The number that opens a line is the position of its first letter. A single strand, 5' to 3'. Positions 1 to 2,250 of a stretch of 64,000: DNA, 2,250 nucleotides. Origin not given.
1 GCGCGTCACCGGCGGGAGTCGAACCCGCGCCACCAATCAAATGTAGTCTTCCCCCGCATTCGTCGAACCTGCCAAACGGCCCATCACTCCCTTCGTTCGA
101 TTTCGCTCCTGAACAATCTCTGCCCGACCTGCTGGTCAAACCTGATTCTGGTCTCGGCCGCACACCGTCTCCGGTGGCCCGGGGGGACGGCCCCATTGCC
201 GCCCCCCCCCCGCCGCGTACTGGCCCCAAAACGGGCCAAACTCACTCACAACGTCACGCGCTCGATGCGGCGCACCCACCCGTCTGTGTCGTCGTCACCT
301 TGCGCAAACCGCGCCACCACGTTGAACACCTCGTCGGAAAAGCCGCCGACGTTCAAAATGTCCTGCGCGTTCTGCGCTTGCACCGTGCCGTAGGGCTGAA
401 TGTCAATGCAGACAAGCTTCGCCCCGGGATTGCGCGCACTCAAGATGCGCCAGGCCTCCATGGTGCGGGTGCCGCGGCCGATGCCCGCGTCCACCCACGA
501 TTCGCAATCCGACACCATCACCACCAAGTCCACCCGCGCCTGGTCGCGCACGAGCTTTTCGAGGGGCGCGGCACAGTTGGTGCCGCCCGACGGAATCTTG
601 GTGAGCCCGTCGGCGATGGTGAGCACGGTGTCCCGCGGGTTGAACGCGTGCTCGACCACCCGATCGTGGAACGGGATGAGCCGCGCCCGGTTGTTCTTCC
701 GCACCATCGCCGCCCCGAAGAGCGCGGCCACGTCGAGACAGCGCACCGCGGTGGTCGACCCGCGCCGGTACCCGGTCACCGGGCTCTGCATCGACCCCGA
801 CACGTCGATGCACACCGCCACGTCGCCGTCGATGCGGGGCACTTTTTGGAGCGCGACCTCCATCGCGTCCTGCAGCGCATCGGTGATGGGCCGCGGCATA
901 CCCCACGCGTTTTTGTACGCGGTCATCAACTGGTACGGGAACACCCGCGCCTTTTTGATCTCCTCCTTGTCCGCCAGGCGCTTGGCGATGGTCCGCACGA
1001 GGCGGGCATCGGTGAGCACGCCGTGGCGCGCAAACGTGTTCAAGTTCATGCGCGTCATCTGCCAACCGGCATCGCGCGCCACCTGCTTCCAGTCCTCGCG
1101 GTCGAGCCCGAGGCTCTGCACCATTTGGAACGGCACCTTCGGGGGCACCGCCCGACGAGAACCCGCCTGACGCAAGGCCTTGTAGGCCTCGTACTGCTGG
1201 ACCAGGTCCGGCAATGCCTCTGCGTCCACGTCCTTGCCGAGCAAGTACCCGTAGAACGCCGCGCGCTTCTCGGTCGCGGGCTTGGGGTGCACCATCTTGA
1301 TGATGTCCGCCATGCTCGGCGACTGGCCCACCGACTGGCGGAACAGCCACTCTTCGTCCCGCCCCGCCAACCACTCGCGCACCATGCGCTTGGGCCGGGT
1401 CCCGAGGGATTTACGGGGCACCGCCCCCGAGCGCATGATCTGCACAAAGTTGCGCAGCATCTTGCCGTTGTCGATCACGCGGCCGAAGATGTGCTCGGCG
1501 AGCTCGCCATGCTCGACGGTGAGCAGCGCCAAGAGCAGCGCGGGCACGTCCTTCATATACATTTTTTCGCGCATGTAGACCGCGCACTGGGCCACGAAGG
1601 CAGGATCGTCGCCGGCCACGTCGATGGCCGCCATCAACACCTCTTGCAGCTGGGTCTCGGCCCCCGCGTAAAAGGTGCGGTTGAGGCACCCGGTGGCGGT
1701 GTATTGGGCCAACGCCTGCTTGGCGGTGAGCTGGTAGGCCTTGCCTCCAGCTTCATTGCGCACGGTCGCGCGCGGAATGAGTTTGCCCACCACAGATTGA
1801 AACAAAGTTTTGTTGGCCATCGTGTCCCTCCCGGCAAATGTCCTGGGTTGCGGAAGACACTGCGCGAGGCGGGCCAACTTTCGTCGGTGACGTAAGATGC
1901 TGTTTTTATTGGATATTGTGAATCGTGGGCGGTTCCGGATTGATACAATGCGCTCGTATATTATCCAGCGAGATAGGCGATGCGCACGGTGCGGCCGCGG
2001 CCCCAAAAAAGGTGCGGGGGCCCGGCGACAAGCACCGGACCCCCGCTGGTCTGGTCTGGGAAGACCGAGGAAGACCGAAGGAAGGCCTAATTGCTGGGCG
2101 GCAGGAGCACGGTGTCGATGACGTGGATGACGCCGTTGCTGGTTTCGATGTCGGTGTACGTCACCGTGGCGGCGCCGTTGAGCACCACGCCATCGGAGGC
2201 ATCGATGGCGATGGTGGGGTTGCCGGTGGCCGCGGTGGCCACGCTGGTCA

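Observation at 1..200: A tRNA-like element immediately 3' of rsr is a candidate YrlA-type Y RNA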

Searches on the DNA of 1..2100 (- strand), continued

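Call 23: search_with_rna_model(model_id=R1, sources=[L003, L004, L005, L006, L007, L008, L009, L010, L011, L012, L013, L014, L015, L016, L017, L018, L019, L020, L021, L022, L023, L024, L025, L026, L027, L028, L029, L030, L031, L032, L033, L034, L035, L036, L037, L038, L039, L040, L041, L042, L043, L044, L045, L046, L047, L048, L049, L050, L051, L052, L053, L054, L055, L056, L057, L058, L059, L060, L061], max_evalue=0.001)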
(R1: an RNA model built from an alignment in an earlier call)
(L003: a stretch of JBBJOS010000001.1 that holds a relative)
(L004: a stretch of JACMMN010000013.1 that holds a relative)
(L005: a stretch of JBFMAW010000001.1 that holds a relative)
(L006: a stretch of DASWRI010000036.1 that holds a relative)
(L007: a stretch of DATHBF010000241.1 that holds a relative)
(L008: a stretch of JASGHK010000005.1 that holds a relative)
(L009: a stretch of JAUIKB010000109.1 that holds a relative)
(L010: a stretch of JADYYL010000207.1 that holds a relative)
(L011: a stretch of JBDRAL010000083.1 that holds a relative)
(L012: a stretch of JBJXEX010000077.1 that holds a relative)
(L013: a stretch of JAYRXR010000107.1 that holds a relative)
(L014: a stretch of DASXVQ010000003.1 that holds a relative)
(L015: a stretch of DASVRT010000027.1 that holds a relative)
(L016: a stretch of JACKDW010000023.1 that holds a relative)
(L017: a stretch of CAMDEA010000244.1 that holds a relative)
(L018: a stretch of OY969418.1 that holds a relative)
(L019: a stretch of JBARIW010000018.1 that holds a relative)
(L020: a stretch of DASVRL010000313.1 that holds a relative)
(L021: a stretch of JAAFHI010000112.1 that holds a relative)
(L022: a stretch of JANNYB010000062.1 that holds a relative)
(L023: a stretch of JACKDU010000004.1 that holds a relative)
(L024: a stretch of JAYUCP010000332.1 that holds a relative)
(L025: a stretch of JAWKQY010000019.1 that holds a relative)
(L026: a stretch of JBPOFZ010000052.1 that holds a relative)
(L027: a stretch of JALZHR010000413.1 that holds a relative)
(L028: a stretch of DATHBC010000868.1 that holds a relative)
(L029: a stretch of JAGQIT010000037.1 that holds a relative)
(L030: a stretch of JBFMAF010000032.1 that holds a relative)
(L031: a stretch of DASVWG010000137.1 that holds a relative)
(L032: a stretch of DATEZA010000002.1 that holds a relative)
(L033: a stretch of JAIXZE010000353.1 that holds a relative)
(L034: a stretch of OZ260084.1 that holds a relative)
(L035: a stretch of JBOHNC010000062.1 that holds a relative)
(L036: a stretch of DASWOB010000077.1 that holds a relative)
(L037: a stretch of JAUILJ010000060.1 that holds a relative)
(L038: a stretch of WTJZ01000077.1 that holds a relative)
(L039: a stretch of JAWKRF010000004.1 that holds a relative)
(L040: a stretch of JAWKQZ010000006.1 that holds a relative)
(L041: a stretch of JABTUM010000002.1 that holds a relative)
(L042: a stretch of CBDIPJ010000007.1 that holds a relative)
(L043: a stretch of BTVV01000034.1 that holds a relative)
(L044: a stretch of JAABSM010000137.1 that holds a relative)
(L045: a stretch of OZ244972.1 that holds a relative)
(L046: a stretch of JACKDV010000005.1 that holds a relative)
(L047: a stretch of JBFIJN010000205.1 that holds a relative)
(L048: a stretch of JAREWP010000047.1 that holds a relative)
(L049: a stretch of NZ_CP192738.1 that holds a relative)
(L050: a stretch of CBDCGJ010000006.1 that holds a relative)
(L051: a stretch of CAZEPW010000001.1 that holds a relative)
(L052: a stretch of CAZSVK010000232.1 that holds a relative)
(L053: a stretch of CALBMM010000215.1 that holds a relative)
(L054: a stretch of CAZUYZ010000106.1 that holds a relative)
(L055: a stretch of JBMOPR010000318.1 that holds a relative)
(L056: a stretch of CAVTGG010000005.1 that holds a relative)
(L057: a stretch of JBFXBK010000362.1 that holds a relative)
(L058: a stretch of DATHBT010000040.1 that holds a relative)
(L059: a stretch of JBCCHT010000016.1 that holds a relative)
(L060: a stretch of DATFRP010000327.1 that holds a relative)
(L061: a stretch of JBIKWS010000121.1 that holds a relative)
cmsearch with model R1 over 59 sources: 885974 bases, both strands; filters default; matches with E-value up to 0.001: 212.
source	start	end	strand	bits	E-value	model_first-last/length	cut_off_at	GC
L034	12051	12183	+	125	2.2e-35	1-133/133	no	0.57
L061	1565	1697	+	121.8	2.2e-34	1-133/133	no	0.59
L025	6649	6783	+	121.7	2.4e-34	1-133/133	no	0.59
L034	11913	12042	+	121.5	2.7e-34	1-133/133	no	0.59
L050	11584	11715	+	121.3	3.2e-34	1-133/133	no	0.67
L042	11806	11937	+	120.9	4.2e-34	1-133/133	no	0.58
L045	11767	11897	+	119.1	1.4e-33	1-133/133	no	0.56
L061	1425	1556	+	118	3.2e-33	1-133/133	no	0.61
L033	2043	2175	+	117.9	3.6e-33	1-133/133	no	0.58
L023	12289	12419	+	117.8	3.6e-33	1-133/133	no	0.61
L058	7665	7807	+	115.6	1.8e-32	1-133/133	no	0.63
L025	6481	6608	+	114.3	4.4e-32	1-133/133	no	0.59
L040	12255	12389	+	114.2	4.9e-32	1-133/133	no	0.61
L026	3826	3959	+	114.2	5e-32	1-133/133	no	0.5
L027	9460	9595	+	113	1.1e-31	1-133/133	no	0.51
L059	11733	11865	+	112.9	1.2e-31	1-133/133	no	0.54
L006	8416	8549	+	112.4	1.7e-31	1-133/133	no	0.51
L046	11711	11865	+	111.2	4.3e-31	1-133/133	no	0.68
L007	9649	9785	+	110.8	5.6e-31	1-133/133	no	0.64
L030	11741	11873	+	109.7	1.2e-30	1-133/133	no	0.62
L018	11730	11861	+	109.6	1.3e-30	1-133/133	no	0.52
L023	12104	12239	+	109.3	1.6e-30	1-133/133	no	0.6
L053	11703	11838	+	109.1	1.8e-30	1-133/133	no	0.61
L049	12451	12582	+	108.8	2.3e-30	1-133/133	no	0.56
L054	5492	5626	+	108.5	2.9e-30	1-133/133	no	0.5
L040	12062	12193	+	108.3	3.2e-30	1-133/133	no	0.61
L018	12403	12541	+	107.5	5.6e-30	1-133/133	no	0.53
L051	11823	11965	+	106.8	9.5e-30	1-133/133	no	0.45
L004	3106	3238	+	106.8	9.8e-30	1-133/133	no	0.5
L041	11792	11927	+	105.6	2.3e-29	1-133/133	no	0.62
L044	3757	3891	+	103.8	8.1e-29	1-133/133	no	0.59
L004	3323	3451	+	103.6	9.6e-29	1-133/133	no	0.48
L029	11422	11553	+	103.3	1.2e-28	1-133/133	no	0.62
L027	8421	8561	+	102.3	2.4e-28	1-133/133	no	0.52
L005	11713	11836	+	101.2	5.2e-28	1-133/133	no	0.62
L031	1304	1429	+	100.5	8.5e-28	1-133/133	no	0.5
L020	2190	2323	+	98.6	3.2e-27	1-133/133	no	0.49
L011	12098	12238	+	98.4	3.7e-27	1-133/133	no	0.58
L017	4146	4295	+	98.3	4.2e-27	1-133/133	no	0.58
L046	12270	12387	+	97.6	6.7e-27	1-133/133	no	0.65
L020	2046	2183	+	97.6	6.8e-27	1-133/133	no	0.5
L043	7725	7860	+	97.3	8.3e-27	1-133/133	no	0.6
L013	12103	12244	+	97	1e-26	1-133/133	no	0.58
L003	9478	9610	+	97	1.1e-26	1-133/133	no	0.53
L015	9215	9353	+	96.1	2e-26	1-133/133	no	0.52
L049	12021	12156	+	95.5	3e-26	1-133/133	no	0.51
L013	12367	12508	+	94.7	5.1e-26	1-133/133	no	0.55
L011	12268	12409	+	94.7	5.4e-26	1-133/133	no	0.56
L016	12118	12244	+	94.3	7e-26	1-133/133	no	0.61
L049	12243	12370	+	94.2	7.5e-26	1-133/133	no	0.59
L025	6140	6272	+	93.9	9.2e-26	1-133/133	no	0.63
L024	11761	11894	+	93.5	1.3e-25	1-133/133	no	0.58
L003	9697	9814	+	93.4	1.3e-25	1-133/133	no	0.48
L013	11917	12046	+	93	1.8e-25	1-133/133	no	0.54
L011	11913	12041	+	92.9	1.9e-25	1-133/133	no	0.57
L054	5341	5475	+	92.2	3.1e-25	1-133/133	no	0.5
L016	11614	11753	+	91.8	4.3e-25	1-133/133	no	0.61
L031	1444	1578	+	91.6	4.7e-25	1-133/133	no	0.47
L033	1900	2034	+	91.5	5.2e-25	1-133/133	no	0.6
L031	1157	1295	+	91.2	6.5e-25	1-133/133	no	0.5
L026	3672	3809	+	90.6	1e-24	1-133/133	no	0.46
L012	5643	5789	+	87.2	1.1e-23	1-133/133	no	0.56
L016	11832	11965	+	86.2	2.3e-23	1-133/133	no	0.61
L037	11899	12055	+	85.3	4.2e-23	1-133/133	no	0.55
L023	11600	11733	+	85.2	4.7e-23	1-133/133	no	0.62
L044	3303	3423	+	84.6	7e-23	1-133/133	no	0.65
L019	9782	9913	+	83.7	1.3e-22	1-133/133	no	0.48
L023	11943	12075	+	83.1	2.2e-22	1-133/133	no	0.63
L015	9360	9493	+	82.9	2.4e-22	1-133/133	no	0.5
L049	11822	11944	+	82.4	3.5e-22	1-133/133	no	0.55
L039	11907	12069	+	81.7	5.8e-22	1-133/133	no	0.58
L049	12665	12795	+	81.4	6.8e-22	1-133/133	no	0.55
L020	2352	2475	+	81.2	8.2e-22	1-133/133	no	0.47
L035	6840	6968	+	79.5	2.7e-21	1-133/133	no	0.54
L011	12460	12601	+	79.2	3.4e-21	1-133/133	no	0.61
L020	2491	2638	+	79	3.9e-21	1-133/133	no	0.48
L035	7164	7294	+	78.9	4.1e-21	1-133/133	no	0.62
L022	9595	9727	+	77.9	8.6e-21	1-133/133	no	0.45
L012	6035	6173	+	76.9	1.7e-20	1-133/133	no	0.55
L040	11619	11746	+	76.6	2.2e-20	1-133/133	no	0.62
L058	7838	7976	+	75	6.9e-20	1-133/133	no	0.65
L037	12291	12424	+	74.8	7.6e-20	1-133/133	no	0.6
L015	9508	9652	+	74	1.4e-19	1-133/133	no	0.43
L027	9612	9756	+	73.8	1.6e-19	1-133/133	no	0.46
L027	9295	9441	+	67.2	1.7e-17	1-133/133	no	0.57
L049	11628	11737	+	64.1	1.6e-16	1-133/133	no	0.58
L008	11863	12023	+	62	6.9e-16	1-133/133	no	0.59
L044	3897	4039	+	60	3e-15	1-133/133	no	0.58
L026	4373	4527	+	57.9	1.3e-14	1-133/133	no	0.53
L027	11792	11895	+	56.2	4.6e-14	1-133/133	no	0.49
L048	5153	5261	+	55.6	6.7e-14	1-133/133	no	0.53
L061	1221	1338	+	54.8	1.2e-13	1-133/133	no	0.71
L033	1696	1813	+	54.7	1.3e-13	1-133/133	no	0.7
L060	2459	2589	+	52.8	5.1e-13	1-133/133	no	0.6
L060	1185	1292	+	52.7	5.3e-13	1-133/133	no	0.67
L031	3936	4038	+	50.8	2.2e-12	1-133/133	no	0.5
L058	7293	7392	+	50.5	2.6e-12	1-133/133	no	0.69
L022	14335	14436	+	50.4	2.9e-12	1-133/133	no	0.48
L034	11709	11826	+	50.2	3.2e-12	1-133/133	no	0.67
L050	11728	11833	+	49.3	6.1e-12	1-133/133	no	0.61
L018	12295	12397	+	49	7.3e-12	1-133/133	no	0.53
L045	11647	11760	+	48.9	8e-12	1-133/133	no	0.56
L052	4957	5016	+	47.6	2e-11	1-133/133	no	0.58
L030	11590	11686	+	47.5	2.2e-11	1-133/133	no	0.62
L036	11752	11845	+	47.5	2.2e-11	1-133/133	no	0.67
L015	6802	6942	+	47.3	2.5e-11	1-133/133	no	0.48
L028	2783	2885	+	47.2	2.7e-11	1-133/133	no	0.5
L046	11610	11673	+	47.1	3e-11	1-133/133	no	0.64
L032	11558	11638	+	46.3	5.1e-11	1-133/133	no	0.6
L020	5685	5787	+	46.2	5.7e-11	1-133/133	no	0.52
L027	6268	6340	+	46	6.3e-11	1-133/133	no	0.42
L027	6358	6510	+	45.9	7e-11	1-133/133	no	0.5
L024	11904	12044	+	45.4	9.7e-11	1-133/133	no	0.59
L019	12609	12713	+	45.1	1.2e-10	1-133/133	no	0.48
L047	11564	11629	+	44.3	2.1e-10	1-133/133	no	0.62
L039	8436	8501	+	44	2.8e-10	1-133/133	no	0.59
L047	11753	11819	+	43.9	2.9e-10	1-133/133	no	0.6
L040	11861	11921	+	43.4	4e-10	1-133/133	no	0.64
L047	11654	11720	+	43.1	5.2e-10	1-133/133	no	0.6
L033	1597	1662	+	43.1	5.2e-10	1-133/133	no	0.59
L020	2649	2762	+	42.7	6.5e-10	1-133/133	no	0.49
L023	11784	11850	+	42.4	8.3e-10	1-133/133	no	0.63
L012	5924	6026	+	42.3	8.7e-10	1-133/133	no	0.63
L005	11613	11678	+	42.2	9.9e-10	1-133/133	no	0.58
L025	6296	6368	+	42.1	1e-09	1-133/133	no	0.63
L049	12867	12934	+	42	1.1e-09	1-133/133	no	0.41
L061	1122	1187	+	41.8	1.3e-09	1-133/133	no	0.58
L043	7587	7705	+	41.5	1.6e-09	1-133/133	no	0.64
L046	12088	12147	+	41.5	1.6e-09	1-133/133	no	0.57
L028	5266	5339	+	41.4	1.8e-09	1-133/133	no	0.42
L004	5120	5235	+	41.3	1.8e-09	1-133/133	no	0.56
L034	11610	11675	+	41.3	1.9e-09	1-133/133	no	0.59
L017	4324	4425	+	40.9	2.4e-09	1-133/133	no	0.64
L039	12141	12271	+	40.7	2.8e-09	1-133/133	no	0.59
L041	11654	11772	+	40.5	3.2e-09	1-133/133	no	0.63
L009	1816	1953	+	40.5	3.3e-09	1-133/133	no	0.56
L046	11873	11969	+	40.3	3.7e-09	1-133/133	no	0.71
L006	12150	12254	+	40.3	3.7e-09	1-133/133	no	0.5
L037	8113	8184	+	40.1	4.2e-09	1-133/133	no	0.54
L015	14603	14676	+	40.1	4.4e-09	1-133/133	no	0.46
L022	14460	14530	+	40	4.7e-09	1-133/133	no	0.39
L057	6079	6150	+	39.9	5e-09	1-133/133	no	0.54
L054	5720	5837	+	39.7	5.6e-09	1-133/133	no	0.39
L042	11610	11675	+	39.6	6.4e-09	1-133/133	no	0.58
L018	12005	12076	+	39.5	6.4e-09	1-133/133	no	0.44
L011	11760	11873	+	39.1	9e-09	1-133/133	no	0.61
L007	9527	9626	+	39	9.3e-09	1-133/133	no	0.68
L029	11648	11710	+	38.9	9.9e-09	1-133/133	no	0.6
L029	11571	11640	+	38.6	1.3e-08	1-133/133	no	0.61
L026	4246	4362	+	38.5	1.4e-08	1-133/133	no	0.48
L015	12197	12300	+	38.1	1.8e-08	1-133/133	no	0.54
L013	11761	11877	+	37.2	3.5e-08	1-133/133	no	0.62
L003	11613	11731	+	37.1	3.7e-08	1-133/133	no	0.54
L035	6498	6559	+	36.9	4.3e-08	1-133/133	no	0.5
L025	6376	6438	+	36.7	4.9e-08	1-133/133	no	0.59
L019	9655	9735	+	36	8e-08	32-109/133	no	0.58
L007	7512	7596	+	35.5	1.1e-07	32-109/133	no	0.64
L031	7067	7140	+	35.4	1.3e-07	1-133/133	no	0.46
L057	6193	6265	+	35.4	1.3e-07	1-133/133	no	0.59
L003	9821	9950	+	35.3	1.3e-07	1-133/133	no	0.5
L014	11690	11861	+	34.7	2e-07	1-133/133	no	0.65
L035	6324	6423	+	34.4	2.5e-07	1-133/133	no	0.66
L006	13702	13775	+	34.1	3.2e-07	1-133/133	no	0.47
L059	11565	11631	+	33.8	3.9e-07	1-133/133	no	0.58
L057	6277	6372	+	33.6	4.6e-07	1-133/133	no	0.57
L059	11649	11715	+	33.4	5.2e-07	1-133/133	no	0.6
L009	2655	2718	+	33.3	5.5e-07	1-133/133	no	0.47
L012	6209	6278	+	32.5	1e-06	1-133/133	no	0.54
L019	8788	8856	+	32.4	1.1e-06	1-133/133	no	0.45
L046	11997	12067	+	32.3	1.1e-06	1-133/133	no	0.65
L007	7249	7367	+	32.3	1.1e-06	1-133/133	no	0.63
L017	4434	4502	+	32.1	1.3e-06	1-79/133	3'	0.58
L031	7145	7278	+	32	1.4e-06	1-133/133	no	0.45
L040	11754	11824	+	31.9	1.5e-06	1-133/133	no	0.51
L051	11692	11811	+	31.5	2e-06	1-133/133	no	0.4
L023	11860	11923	+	31.3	2.2e-06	1-133/133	no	0.59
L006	9826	9957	+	31.3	2.4e-06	1-133/133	no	0.51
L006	6648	6719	+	31.1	2.7e-06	1-133/133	no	0.46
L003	7993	8110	+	30.9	3e-06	1-133/133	no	0.53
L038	1856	1977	+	30.8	3.4e-06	1-133/133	no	0.52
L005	11851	11983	+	30.5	4.1e-06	1-133/133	no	0.53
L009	2469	2558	+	30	5.9e-06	1-133/133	no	0.63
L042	11678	11797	+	29.7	7.3e-06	1-133/133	no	0.61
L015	9782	9911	+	29.1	1.1e-05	1-133/133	no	0.52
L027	9761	9893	+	28.9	1.3e-05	1-133/133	no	0.51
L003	9319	9462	+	28.7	1.4e-05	1-133/133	no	0.56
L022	9812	9883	+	28.5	1.6e-05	1-133/133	no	0.36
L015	6719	6791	+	28.2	2.1e-05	1-133/133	no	0.41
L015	9663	9776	+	27.9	2.5e-05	1-133/133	no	0.48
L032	11678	11749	+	27.9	2.6e-05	1-133/133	no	0.61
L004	2976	3062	+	27.7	2.9e-05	28-109/133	no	0.54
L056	11172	11245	+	27.6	3.1e-05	1-133/133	no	0.53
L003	8371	8501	+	27.4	3.8e-05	1-133/133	no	0.55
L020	2768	2897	+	27.4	3.8e-05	1-133/133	no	0.52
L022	14533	14665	+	26.8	5.8e-05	1-133/133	no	0.47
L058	1908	2025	+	26.3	8.2e-05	1-133/133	no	0.63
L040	11989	12049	+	26.2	8.6e-05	1-133/133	no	0.7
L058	4991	5070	+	25.4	0.00016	45-109/133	no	0.61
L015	6948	7011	+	25.2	0.00018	1-133/133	no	0.41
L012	7831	7909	+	24.8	0.00024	1-83/133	3'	0.63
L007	5086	5157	+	24.8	0.00024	42-109/133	no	0.65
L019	7453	7540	+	24.8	0.00024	27-109/133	no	0.53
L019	9549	9633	+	24.2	0.00036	28-109/133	no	0.49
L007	7684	7779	+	24.1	0.00039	28-109/133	no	0.53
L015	8671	8754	+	24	0.00041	28-109/133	no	0.52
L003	11742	11855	+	23.7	0.00052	1-133/133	no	0.5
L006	6236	6306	+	23.6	0.00058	45-108/133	no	0.55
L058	914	996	+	23.5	0.0006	33-109/133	no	0.58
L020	706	843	+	23.4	0.00063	1-133/133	no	0.54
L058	5156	5239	+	23.1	0.0008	28-109/133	no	0.58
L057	3612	3669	+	23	0.00084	45-100/133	no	0.57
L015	5334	5452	+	22.9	0.00094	1-133/133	no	0.51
